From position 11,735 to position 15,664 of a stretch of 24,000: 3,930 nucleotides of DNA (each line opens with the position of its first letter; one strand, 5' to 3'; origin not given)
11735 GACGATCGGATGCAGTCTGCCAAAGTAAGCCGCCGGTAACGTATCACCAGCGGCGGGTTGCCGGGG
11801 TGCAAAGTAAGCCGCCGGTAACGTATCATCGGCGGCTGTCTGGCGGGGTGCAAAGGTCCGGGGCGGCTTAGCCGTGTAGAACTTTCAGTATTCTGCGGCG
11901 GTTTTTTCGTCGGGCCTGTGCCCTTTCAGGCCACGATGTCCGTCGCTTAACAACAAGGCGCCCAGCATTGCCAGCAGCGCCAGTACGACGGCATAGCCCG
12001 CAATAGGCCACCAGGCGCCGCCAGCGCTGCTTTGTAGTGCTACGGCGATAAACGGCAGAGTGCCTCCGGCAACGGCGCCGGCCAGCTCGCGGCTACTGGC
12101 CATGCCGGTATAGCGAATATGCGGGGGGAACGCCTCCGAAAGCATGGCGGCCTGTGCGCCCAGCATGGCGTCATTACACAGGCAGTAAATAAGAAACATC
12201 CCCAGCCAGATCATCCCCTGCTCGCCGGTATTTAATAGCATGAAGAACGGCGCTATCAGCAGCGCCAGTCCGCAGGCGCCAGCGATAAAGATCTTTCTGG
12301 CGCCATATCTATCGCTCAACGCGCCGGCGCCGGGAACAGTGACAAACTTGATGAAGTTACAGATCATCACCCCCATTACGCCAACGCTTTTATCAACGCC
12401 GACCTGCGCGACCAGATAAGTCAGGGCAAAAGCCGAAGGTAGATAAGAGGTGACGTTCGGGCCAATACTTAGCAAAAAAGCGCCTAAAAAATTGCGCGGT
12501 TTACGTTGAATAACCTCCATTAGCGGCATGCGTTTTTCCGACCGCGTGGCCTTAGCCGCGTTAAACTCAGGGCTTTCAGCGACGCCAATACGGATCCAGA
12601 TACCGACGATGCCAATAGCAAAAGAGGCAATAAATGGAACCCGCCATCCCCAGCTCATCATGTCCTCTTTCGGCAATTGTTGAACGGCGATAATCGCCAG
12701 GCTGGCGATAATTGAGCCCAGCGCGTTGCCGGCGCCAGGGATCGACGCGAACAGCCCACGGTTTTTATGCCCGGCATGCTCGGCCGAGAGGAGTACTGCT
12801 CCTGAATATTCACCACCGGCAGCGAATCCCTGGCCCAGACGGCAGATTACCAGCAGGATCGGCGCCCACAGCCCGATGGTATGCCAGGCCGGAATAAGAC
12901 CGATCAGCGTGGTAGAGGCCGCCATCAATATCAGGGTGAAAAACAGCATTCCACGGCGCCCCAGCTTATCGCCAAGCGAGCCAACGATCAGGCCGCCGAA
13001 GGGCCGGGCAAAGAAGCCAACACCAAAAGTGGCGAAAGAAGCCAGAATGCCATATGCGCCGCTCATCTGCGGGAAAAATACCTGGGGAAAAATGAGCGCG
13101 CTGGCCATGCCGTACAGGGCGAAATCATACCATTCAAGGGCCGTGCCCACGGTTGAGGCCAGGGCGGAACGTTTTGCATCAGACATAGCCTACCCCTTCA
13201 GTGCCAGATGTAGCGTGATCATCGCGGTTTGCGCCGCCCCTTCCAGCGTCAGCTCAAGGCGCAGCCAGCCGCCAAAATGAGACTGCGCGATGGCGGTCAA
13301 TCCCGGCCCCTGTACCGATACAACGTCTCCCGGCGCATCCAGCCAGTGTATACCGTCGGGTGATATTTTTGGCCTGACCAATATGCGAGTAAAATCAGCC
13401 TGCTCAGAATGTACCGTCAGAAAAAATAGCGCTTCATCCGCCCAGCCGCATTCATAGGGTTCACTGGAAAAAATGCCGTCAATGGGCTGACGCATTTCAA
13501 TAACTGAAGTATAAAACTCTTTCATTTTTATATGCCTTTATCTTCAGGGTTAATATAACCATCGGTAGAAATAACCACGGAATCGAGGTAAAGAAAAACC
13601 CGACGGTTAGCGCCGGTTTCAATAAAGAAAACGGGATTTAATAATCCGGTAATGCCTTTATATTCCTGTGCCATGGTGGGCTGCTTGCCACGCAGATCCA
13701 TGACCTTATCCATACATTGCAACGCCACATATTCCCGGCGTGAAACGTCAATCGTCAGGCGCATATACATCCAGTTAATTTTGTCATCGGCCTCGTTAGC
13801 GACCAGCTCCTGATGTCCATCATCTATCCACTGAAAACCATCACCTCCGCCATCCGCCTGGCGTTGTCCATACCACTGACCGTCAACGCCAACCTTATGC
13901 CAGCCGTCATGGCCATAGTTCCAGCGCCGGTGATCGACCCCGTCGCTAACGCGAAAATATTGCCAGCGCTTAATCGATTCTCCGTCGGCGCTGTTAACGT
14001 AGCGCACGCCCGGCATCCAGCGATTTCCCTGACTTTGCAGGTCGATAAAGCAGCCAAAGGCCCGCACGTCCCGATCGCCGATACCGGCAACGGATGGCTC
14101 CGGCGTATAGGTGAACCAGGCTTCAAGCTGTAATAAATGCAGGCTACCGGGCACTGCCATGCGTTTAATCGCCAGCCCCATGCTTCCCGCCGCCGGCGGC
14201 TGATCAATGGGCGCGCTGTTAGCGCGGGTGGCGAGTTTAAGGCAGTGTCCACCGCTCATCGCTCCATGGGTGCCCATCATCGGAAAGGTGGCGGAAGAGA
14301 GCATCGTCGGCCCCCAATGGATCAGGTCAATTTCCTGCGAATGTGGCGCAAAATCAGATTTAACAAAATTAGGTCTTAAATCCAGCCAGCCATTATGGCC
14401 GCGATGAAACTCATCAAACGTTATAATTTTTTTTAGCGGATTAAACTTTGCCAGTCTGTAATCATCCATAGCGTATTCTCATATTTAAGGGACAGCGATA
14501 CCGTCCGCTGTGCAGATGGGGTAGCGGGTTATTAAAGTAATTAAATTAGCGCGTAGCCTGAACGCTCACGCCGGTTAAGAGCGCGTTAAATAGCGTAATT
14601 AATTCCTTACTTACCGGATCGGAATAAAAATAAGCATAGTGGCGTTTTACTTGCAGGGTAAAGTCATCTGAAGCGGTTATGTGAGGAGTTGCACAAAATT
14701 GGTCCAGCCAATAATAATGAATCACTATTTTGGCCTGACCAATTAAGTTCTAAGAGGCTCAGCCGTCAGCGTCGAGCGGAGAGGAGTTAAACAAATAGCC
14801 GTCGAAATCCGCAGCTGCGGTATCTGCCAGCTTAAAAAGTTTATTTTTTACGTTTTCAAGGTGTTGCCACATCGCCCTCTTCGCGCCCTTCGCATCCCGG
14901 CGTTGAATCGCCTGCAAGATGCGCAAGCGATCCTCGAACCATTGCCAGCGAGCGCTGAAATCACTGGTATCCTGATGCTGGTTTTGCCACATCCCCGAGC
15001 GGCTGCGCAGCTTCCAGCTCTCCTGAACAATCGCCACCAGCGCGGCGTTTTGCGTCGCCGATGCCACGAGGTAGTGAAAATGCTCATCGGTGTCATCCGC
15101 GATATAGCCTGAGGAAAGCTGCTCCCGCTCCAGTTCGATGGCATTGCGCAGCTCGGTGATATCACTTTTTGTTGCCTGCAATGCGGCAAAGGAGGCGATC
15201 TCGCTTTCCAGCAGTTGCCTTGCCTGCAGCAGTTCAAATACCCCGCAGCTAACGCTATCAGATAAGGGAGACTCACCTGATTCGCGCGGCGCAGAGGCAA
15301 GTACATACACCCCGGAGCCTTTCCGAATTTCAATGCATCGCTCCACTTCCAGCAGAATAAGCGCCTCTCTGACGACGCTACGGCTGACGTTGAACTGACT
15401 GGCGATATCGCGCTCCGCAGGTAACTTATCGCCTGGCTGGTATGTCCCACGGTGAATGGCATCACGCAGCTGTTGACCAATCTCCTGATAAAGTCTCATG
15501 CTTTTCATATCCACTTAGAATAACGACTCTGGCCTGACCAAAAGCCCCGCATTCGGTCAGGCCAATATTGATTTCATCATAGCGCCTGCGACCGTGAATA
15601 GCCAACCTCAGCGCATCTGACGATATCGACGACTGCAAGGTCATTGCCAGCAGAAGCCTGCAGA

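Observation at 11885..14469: Tightly coupled operon of two unrecognisable cytoplasmic proteins (313 aa and 111 aa) plus an MHS-family transporter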

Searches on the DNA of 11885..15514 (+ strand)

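Call 6: search_dna_similar(query=window:11885-15514:+, collection=ecoli_genomes, mode=near, max_rows=10)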
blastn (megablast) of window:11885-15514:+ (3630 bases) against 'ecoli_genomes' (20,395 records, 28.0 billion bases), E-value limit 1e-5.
No match.
